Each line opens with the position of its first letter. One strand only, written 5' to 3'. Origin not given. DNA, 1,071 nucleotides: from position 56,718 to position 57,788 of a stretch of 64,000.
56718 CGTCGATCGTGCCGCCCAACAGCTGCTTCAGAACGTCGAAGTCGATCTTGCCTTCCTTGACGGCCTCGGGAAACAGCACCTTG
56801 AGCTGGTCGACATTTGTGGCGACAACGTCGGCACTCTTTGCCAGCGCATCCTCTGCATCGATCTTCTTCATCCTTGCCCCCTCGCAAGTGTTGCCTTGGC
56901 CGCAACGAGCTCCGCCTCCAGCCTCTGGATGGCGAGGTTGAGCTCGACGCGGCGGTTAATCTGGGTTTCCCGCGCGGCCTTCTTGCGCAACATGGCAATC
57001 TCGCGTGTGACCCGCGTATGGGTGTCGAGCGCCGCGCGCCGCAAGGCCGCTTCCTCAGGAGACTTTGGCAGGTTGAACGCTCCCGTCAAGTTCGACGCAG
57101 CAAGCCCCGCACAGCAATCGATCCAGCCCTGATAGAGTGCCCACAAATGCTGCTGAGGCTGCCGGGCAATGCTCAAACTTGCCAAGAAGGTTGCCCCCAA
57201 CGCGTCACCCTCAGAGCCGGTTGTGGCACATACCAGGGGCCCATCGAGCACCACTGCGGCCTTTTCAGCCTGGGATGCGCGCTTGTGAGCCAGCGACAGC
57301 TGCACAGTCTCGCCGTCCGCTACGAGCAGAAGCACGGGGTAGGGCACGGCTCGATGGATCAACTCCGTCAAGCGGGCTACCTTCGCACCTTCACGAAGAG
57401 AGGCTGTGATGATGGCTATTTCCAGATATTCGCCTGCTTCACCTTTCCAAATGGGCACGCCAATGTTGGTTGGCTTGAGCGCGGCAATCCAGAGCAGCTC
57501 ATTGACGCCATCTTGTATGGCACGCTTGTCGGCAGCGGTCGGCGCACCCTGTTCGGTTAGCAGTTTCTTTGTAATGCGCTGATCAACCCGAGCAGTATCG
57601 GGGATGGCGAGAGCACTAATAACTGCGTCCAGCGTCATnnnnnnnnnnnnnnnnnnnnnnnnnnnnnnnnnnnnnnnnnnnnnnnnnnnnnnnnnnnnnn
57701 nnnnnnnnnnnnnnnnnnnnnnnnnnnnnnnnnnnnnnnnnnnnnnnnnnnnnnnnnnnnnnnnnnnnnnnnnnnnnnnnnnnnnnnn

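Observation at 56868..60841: SNF2 helicase with a non-helicase N-terminal domain plus a small partner protein, coupled upstream of mod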

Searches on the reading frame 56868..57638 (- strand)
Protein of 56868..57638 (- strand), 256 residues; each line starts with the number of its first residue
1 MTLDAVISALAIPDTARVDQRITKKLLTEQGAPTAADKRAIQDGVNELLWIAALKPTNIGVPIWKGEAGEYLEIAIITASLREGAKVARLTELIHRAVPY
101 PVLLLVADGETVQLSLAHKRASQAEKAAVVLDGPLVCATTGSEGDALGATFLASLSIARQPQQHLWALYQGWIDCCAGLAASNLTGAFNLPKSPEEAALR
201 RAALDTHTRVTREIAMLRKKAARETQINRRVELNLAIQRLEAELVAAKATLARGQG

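Call 3: search_protein_families(library=pfam, proteins=[window:56868-57638:-], max_evalue=0.01)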
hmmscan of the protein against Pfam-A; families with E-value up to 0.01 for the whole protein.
window:56868-57638:- (256 aa): 1 family
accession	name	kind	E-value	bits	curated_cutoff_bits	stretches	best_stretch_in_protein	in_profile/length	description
PF14335.11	DUF4391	-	3.2e-64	217.4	29.9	1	10-244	1-232/232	Domain of unknown function (DUF4391)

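Call 4: search_protein_families(library=padloc, proteins=[window:56868-57638:-], max_evalue=0.01)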
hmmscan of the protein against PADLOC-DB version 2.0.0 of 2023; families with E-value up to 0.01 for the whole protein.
window:56868-57638:- (256 aa): 0 families

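Call 14: find_homologous_proteins(query=window:56871-57638:-)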
Query window:56871-57638:- (256 aa): 4820 proteins with E <= 0.001 among 8000 candidates; the best 120 are listed.
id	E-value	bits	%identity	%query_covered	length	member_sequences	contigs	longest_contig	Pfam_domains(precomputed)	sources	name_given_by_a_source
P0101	5.3e-157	539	100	100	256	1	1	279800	PF14335.12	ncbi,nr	ncbi:MAG: DUF4391 domain-containing protein [Alphaproteobacteria bacterium]|nr:DUF4391 domain-contai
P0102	3.2e-134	464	85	100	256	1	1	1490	PF14335.12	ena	-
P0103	2.8e-126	438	82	100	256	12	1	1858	PF14335.12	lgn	-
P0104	1.4e-122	426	79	100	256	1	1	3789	PF14335.12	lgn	-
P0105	1.6e-102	361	68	100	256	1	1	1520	PF14335.12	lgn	-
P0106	1.9e-101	357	66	100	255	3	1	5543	PF14335.12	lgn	-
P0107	4.5e-101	356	68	98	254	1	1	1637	PF14335.12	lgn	-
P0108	1.1e-100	354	69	100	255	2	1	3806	PF14335.12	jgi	jgi:hypothetical protein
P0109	4.1e-98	346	67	99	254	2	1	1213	PF14335.12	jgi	jgi:hypothetical protein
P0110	9.1e-90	319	69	89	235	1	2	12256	PF14335.12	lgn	-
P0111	1.3e-86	308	60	98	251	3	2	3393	PF14335.12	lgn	-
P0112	6.4e-85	303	60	98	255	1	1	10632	PF14335.12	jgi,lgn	jgi:hypothetical protein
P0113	2.1e-83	298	61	98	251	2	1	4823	PF14335.12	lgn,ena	-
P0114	3.4e-83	297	62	98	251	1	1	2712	PF14335.12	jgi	jgi:hypothetical protein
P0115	5.1e-83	297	58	98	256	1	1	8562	PF14335.12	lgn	-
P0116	2.1e-82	295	59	98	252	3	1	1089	PF14335.12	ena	-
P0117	2.1e-82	295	60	96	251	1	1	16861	PF14335.12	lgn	-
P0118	3.3e-82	294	58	98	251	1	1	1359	PF14335.12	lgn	-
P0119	5.0e-82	293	57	98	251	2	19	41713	PF14335.12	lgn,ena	-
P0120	6.9e-82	293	58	98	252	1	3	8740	PF14335.12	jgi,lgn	jgi:hypothetical protein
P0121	2.6e-81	291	59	98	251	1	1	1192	PF14335.12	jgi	jgi:hypothetical protein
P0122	3.6e-81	291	59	95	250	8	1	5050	PF14335.12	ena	-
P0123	3.8e-81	291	59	98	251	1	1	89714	PF14335.12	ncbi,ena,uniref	ncbi:DUF4391 domain-containing protein [uncultured Bradyrhizobium sp.]|uniref:DUF4391 domain-contain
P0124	4.6e-81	290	56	96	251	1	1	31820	PF14335.12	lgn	-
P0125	4.7e-81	290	60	95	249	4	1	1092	PF14335.12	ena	-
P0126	6.2e-81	290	59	93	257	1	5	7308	PF14335.12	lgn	-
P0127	6.4e-81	290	59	98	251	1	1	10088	PF14335.12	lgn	-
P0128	7.6e-81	290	57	98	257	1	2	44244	PF14335.12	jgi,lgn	jgi:hypothetical protein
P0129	8.6e-81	289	58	96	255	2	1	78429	PF14335.12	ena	-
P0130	9.9e-81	289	58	99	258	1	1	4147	PF14335.12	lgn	-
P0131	1.3e-80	289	58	98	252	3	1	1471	PF14335.12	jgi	jgi:hypothetical protein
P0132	1.7e-80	288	58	98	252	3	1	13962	PF14335.12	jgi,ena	-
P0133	2.3e-80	288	57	98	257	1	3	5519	PF14335.12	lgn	-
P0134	3.0e-80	288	60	96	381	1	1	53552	PF14335.12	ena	-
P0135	3.0e-80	288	57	98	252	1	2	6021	PF14335.12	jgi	jgi:hypothetical protein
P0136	4.4e-80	287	58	98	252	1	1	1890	PF14335.12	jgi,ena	-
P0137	7.3e-80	286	59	96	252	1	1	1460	PF14335.12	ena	-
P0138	1.1e-79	286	58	98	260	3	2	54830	PF14335.12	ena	-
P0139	1.2e-79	286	58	96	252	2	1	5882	PF14335.12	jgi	-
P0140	1.4e-79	285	56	98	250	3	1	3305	PF14335.12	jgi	jgi:hypothetical protein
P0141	1.5e-79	285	58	96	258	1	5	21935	PF14335.12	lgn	-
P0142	1.5e-79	285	58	98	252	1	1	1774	PF14335.12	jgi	jgi:hypothetical protein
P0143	2.0e-79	285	58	98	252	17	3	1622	PF14335.12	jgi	jgi:hypothetical protein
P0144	2.6e-79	285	57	98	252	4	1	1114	PF14335.12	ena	-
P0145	2.7e-79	285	56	99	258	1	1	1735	PF14335.12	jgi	jgi:hypothetical protein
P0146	2.8e-79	284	57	98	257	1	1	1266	PF14335.12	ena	-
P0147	3.4e-79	284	56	93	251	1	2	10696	PF14335.12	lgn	-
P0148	3.9e-79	284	56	99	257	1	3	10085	PF14335.12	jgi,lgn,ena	-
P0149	4.2e-79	284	57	95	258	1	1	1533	PF14335.12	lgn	-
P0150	4.3e-79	284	56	97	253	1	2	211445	PF14335.12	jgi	jgi:hypothetical protein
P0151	4.8e-79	284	57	98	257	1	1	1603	PF14335.12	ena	-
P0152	6.9e-79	283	57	98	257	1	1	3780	PF14335.12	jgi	jgi:hypothetical protein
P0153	9.4e-79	283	58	95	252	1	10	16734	PF14335.12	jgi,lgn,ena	jgi:hypothetical protein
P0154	9.6e-79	283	57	98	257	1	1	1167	PF14335.12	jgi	-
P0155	1.3e-78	282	58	98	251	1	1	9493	PF14335.12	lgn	-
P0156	2.2e-78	282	56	98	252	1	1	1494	PF14335.12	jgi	jgi:hypothetical protein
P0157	2.4e-78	281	57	96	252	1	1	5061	PF14335.12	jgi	-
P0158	2.5e-78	281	56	95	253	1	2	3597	PF14335.12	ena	-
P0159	2.6e-78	281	57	98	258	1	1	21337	PF14335.12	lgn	-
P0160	2.8e-78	281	57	96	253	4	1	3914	PF14335.12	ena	-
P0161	2.9e-78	281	57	98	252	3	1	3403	PF14335.12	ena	-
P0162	3.1e-78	281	57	100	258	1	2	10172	PF14335.12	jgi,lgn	-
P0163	3.2e-78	281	55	98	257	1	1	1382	PF14335.12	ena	-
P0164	3.6e-78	281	58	96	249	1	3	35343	PF14335.12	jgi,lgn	jgi:hypothetical protein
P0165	3.6e-78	281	59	98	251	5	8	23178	PF14335.12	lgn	-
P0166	3.7e-78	281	56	98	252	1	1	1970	PF14335.12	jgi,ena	-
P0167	3.8e-78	281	57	95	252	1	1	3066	PF14335.12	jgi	jgi:hypothetical protein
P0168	3.8e-78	281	57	96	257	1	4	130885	PF14335.12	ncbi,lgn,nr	ncbi:MAG: DUF4391 domain-containing protein [Candidatus Tectomicrobia bacterium]|nr:DUF4391 domain-c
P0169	3.9e-78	281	57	98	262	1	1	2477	PF14335.12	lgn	-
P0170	4.0e-78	281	58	95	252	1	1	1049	PF14335.12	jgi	-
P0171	4.2e-78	281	56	98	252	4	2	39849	PF14335.12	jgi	jgi:Domain of unknown function (DUF4391)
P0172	4.4e-78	281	58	95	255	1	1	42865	PF14335.12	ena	-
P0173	4.9e-78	280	59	96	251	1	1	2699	PF14335.12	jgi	jgi:hypothetical protein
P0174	6.0e-78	280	57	98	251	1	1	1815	PF14335.12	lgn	-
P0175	6.1e-78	280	57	98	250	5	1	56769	PF14335.12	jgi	jgi:hypothetical protein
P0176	6.8e-78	280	57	98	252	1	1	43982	PF14335.12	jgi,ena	-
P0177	6.8e-78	280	56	98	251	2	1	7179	PF14335.12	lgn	-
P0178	7.3e-78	280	56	98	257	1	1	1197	PF14335.12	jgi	jgi:hypothetical protein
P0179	7.7e-78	280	56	99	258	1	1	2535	PF14335.12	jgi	jgi:hypothetical protein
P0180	8.2e-78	280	57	95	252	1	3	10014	PF14335.12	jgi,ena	-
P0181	8.3e-78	280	57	98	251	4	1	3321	PF14335.12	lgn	-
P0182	8.8e-78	280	57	98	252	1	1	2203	PF14335.12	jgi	-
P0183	9.3e-78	279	57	96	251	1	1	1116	PF14335.12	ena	-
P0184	9.5e-78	279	56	100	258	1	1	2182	PF14335.12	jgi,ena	-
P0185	1.0e-77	279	57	95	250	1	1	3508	PF14335.12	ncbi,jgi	jgi:hypothetical protein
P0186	1.1e-77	279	55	98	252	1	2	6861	PF14335.12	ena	-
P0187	1.1e-77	279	57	95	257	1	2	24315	PF14335.12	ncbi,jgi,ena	-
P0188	1.1e-77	279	55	98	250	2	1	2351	PF14335.12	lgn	-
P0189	1.1e-77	279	58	97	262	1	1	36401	PF14335.12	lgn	-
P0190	1.2e-77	279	55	95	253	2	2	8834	PF14335.12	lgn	-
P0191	1.2e-77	279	55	96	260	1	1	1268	PF14335.12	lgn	-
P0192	1.4e-77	279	57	98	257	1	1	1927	PF14335.12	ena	-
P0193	1.5e-77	279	57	98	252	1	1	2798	PF14335.12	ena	-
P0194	1.6e-77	279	57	95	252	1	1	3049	PF14335.12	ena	-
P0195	1.6e-77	279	57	95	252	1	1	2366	PF14335.12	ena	-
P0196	1.8e-77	279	57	98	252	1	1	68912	PF14335.12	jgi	jgi:hypothetical protein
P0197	1.8e-77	279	57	98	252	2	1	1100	PF14335.12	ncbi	-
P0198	2.0e-77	278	57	97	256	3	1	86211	PF14335.12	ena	-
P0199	2.1e-77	278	56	94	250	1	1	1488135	PF14335.12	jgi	jgi:hypothetical protein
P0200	2.2e-77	278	56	98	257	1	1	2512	PF14335.12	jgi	jgi:hypothetical protein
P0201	2.2e-77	278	57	96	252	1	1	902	PF14335.12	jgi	-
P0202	2.2e-77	278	55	98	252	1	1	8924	PF14335.12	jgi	-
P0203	2.6e-77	278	56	95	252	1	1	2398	PF14335.12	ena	-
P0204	2.7e-77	278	56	95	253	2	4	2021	PF14335.12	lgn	-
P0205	2.8e-77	278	55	98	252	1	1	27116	PF14335.12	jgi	jgi:uncharacterized protein DUF4391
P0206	2.8e-77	278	56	98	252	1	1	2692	PF14335.12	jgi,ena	-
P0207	2.8e-77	278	55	99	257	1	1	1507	PF14335.12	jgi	jgi:hypothetical protein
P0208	3.0e-77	278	56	98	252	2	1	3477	PF14335.12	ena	-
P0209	3.1e-77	278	56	98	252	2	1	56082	PF14335.12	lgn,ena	-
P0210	3.3e-77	278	56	99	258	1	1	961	PF14335.12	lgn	-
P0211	3.5e-77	278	56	98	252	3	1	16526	PF14335.12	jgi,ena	jgi:hypothetical protein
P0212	3.5e-77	278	57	95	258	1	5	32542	PF14335.12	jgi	jgi:hypothetical protein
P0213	3.5e-77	278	57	98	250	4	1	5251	PF14335.12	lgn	-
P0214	3.7e-77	278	56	100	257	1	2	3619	PF14335.12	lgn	-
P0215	4.0e-77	277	56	95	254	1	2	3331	PF14335.12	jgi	jgi:hypothetical protein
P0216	4.0e-77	277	57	95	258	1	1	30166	PF14335.12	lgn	-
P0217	4.1e-77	277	57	98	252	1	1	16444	PF14335.12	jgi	jgi:hypothetical protein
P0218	4.2e-77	277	58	94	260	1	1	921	PF14335.12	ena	-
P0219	4.4e-77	277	58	98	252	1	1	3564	PF14335.12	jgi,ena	-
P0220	4.6e-77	277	56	98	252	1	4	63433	PF14335.12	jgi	jgi:hypothetical protein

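Call 19: find_related_loci(query=A2, collection=genome_contigs, flank=10000)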
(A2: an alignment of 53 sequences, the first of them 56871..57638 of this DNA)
Query A2 (256 aa) in genome_contigs; peptide patterns used: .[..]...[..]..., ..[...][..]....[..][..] (x = any residue, [..] = any of these).
579 stretches matched a pattern; 525 encode a relative of the query (tblastn E <= 1e-3); the best 80 are kept; 80 distinct loci.
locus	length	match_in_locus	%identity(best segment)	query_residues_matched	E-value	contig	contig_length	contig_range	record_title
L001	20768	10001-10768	87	1-256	2e-141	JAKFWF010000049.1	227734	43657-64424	MAG: Hyphomicrobiaceae bacterium isolate D5_Bin_14 D5_0000008, whole genome shotgun sequence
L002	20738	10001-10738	59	6-251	3e-89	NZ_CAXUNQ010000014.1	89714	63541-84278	MAG: uncultured Bradyrhizobium sp. isolate public_SRR14722133_metawrap_bin.1 public_SRR14722133_metawrap_bin.1_14, whole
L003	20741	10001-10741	56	5-251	2e-85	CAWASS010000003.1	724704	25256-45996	MAG: uncultured Alphaproteobacteria bacterium isolate MFD01213.bin.1.169 genome assembly, contig: contig_490, whole geno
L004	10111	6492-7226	57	1-244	4e-84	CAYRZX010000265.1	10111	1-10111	MAG TPA_asm: uncultured Gemmatimonas sp. isolate binchicken_co21_402 genome assembly, contig: NODE_5652_length_10111_cov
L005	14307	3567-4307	57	1-246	3e-84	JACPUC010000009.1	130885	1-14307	MAG: Candidatus Tectomicrobia bacterium isolate NC_groundwater_748_Ag_S-0.65um_67_15 S37_SO-6_scaffold_289100, whole gen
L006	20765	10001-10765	56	1-254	2e-83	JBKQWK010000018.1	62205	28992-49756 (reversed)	MAG: Thermoleophilia bacterium isolate SEr3G3H3I__bin_3 SEr3G3H3I_000000026867, whole genome shotgun sequence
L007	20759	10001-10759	55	3-254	3e-83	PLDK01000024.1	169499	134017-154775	MAG: Deltaproteobacteria bacterium isolate palsa_1114 73.20111000_P2D.7_contig_663, whole genome shotgun sequence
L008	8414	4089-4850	55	1-253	7e-83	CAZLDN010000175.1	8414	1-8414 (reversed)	MAG TPA_asm: uncultured Candidatus Solibacter sp. isolate ERP113451_co1_169 genome assembly, contig: NODE_10767_length_8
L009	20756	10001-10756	54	1-251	2e-82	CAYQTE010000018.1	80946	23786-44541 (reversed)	MAG TPA_asm: uncultured Tepidisphaeraceae bacterium isolate binchicken_co3_300 genome assembly, contig: NODE_782_length_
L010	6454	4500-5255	55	1-251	2e-82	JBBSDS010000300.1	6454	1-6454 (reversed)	MAG: Chthoniobacterales bacterium isolate LS1_sbin.21 LS1_sbin.21_K_1084453_L_6454_cov_9.7776, whole genome shotgun sequ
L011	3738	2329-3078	55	1-251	4e-82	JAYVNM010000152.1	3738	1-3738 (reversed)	MAG: Akkermansiaceae bacterium isolate GL65_DN_metabat_17 GL65_DN_metabat_17_151, whole genome shotgun sequence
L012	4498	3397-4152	56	1-251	1e-81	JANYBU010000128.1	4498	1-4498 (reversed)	MAG: Nitrospira sp. isolate GL140_6_metabat_96_sub GL140_6_k141_394972, whole genome shotgun sequence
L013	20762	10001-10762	54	1-253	1e-81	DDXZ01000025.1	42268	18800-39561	MAG TPA_asm: Dehalococcoidia bacterium UBA2247 UBA2247_contig_11975, whole genome shotgun sequence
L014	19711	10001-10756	54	1-251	1e-81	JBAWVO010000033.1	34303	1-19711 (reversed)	MAG: Planctomycetota bacterium isolate ELA013 MAG013_33, whole genome shotgun sequence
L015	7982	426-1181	54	1-251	4e-81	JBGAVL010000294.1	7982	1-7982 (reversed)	MAG: Candidatus Obscuribacteraceae bacterium isolate MAG_AAO_AS.36 AAOAS-36_NODE_294_length_7982_cov_5.107527, whole gen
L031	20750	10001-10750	55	1-251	3e-79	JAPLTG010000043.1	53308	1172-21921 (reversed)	MAG: Verrucomicrobia bacterium isolate LacPavin_0818_WC45_MAG_58_13 LacPavin_0818_WC45_scaffold_130669, whole genome sho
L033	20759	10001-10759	50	1-252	5e-79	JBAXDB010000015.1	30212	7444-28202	MAG: bacterium isolate ELA208 MAG208_15, whole genome shotgun sequence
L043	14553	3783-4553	52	1-256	6e-78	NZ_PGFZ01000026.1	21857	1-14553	Methylovulum psychrotolerans strain Sph1 AADEFJLK_26, whole genome shotgun sequence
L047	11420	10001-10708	57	6-242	8e-78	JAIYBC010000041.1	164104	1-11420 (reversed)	MAG: Verrucomicrobiales bacterium isolate E1_MAG_00027 pond_E1_MAG_00027_000000000068, whole genome shotgun sequence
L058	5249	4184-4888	57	16-251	2e-76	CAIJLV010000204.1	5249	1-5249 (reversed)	MAG: uncultured Verrucomicrobia bacterium isolate Loclat_bin-04712 genome assembly, contig: bin-04712:204/237, whole gen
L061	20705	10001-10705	53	6-239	2e-76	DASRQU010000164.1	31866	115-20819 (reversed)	MAG TPA_asm: Candidatus Acidiferrales bacterium isolate SMAG_U4315 k141_1192349, whole genome shotgun sequence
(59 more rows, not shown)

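Call 24: predict_structure(alignment_id=A2)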
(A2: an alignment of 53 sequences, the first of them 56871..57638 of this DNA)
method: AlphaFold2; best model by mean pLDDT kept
length: 256 residues; sequences in the alignment: 53
mean_pLDDT: 92.7   pTM: 0.88
mean pLDDT of the five models: 92.7, 92.7, 91.0, 90.0, 89.9
residues with pLDDT >= 90: 213; 70-90: 38; 50-70: 4; < 50: 1
segments of 3 or more residues with pLDDT < 50: none
pLDDT, mean of each block of 10 residues (from residue 1): 93 96 94 92 96 96 88 96 93 94 91 93 83 91 81 96 96 96 92 92 95 97 97 98 96 70
secondary structure, 60 per line:
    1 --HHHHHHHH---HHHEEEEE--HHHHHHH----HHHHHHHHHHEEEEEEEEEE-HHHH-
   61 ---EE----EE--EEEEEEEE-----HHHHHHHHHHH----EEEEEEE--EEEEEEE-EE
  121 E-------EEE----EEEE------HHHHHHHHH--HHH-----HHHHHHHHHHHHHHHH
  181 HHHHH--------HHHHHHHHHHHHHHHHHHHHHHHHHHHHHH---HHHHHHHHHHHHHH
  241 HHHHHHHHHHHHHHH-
elements in order: H3-10 E17-21 H24-30 H35-44 E45-54 H56-59 E74-81 H87-97 E102-108 E111-117 E119-121 E129-131 E136-139 H146-154 H165-185 H194-223 H227-255

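Call 29: fold_search(model_id=the predicted structure, library=pdb)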
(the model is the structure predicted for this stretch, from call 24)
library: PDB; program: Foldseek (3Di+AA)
matches with E <= 10: 641; with E <= 0.001: 0
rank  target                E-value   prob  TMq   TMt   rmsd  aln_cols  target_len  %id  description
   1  5o9e_A                3.9e-02  0.23  0.14  0.17   9.8       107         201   12  Crystal structure of the Imp4-Mpp10 complex from Chaetomium thermophilum (released 2017-08-30)
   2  9qiw_CJ               4.4e-02  0.25  0.15  0.14  13.7       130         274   15  Human pre-60S - State 3 (released 2025-04-30)
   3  7mq8_SM               5.2e-02  0.20  0.15  0.13  11.3       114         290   12  Cryo-EM structure of the human SSU processome, state pre-A1 (released 2021-09-22)
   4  8rl2_CJ               5.2e-02  0.16  0.13  0.12  13.9       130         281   15  Human pre-60S - State 5 (released 2025-01-15)
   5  7ykv_B                9.2e-02  0.41  0.14  0.09   9.8        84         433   13  The structure of archaeal nuclease RecJ2 from Methanocaldococcus jannaschii (released 2023-07-26)
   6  8ir3_T                1.0e-01  0.18  0.15  0.15  13.4       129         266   15  human nuclear pre-60S ribosomal particle - State B' (released 2023-08-09)
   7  7ykv_A                1.2e-01  0.38  0.15  0.09   9.7        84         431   12  The structure of archaeal nuclease RecJ2 from Methanocaldococcus jannaschii (released 2023-07-26)
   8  5oql_b                1.6e-01  0.12  0.13  0.11  11.2       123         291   10  Cryo-EM structure of the 90S pre-ribosome from Chaetomium thermophilum (released 2017-10-11)
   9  8fl0_ND               1.6e-01  0.11  0.13  0.13  14.0       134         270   13  Human nucleolar pre-60S ribosomal subunit (State H) (released 2023-07-12)
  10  6zqd_CJ               1.6e-01  0.10  0.13  0.13  11.3       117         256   12  Cryo-EM structure of the 90S pre-ribosome from Saccharomyces cerevisiae, state Post-A1 (released 2020-09-23)
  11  6tvv_A                1.7e-01  0.28  0.14  0.09   9.9        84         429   13  Crystal structure of 3'-5' RecJ exonuclease from M. Jannaschii (released 2021-01-27)
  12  7mqa_SM               1.7e-01  0.12  0.15  0.14  11.5       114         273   12  Cryo-EM structure of the human SSU processome, state post-A1 (released 2021-09-22)
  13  7yik_B                1.8e-01  0.33  0.15  0.09   9.8        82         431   12  The structure of archaeal nuclease RecJ2 from Methanocaldococcus jannaschii (released 2023-07-19)
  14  8eth_x                2.3e-01  0.13  0.15  0.13  11.1       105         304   13  Ytm1 associated 60S nascent ribosome State 1B (released 2022-11-30)
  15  8ir1_T                2.5e-01  0.13  0.15  0.15  13.5       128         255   15  human nuclear pre-60S ribosomal particle - State A (released 2023-08-09)
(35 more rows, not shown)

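Call 34: search_protein_families(library=ncbifam, proteins=[window:56868-57638:-], max_evalue=0.01)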
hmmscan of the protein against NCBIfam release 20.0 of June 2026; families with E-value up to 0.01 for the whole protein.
window:56868-57638:- (256 aa): 0 families

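Call 35: search_solved_structures(query=A2, max_evalue=10, show_alignments=2)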
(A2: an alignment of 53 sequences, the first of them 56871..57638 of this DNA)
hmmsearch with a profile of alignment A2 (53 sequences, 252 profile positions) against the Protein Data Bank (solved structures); distinct sequences matched with E-value up to 10: 1.
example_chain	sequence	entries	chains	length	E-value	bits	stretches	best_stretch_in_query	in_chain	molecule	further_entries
2dq3_A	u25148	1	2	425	5.4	9.7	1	200-252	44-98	Seryl-tRNA synthetase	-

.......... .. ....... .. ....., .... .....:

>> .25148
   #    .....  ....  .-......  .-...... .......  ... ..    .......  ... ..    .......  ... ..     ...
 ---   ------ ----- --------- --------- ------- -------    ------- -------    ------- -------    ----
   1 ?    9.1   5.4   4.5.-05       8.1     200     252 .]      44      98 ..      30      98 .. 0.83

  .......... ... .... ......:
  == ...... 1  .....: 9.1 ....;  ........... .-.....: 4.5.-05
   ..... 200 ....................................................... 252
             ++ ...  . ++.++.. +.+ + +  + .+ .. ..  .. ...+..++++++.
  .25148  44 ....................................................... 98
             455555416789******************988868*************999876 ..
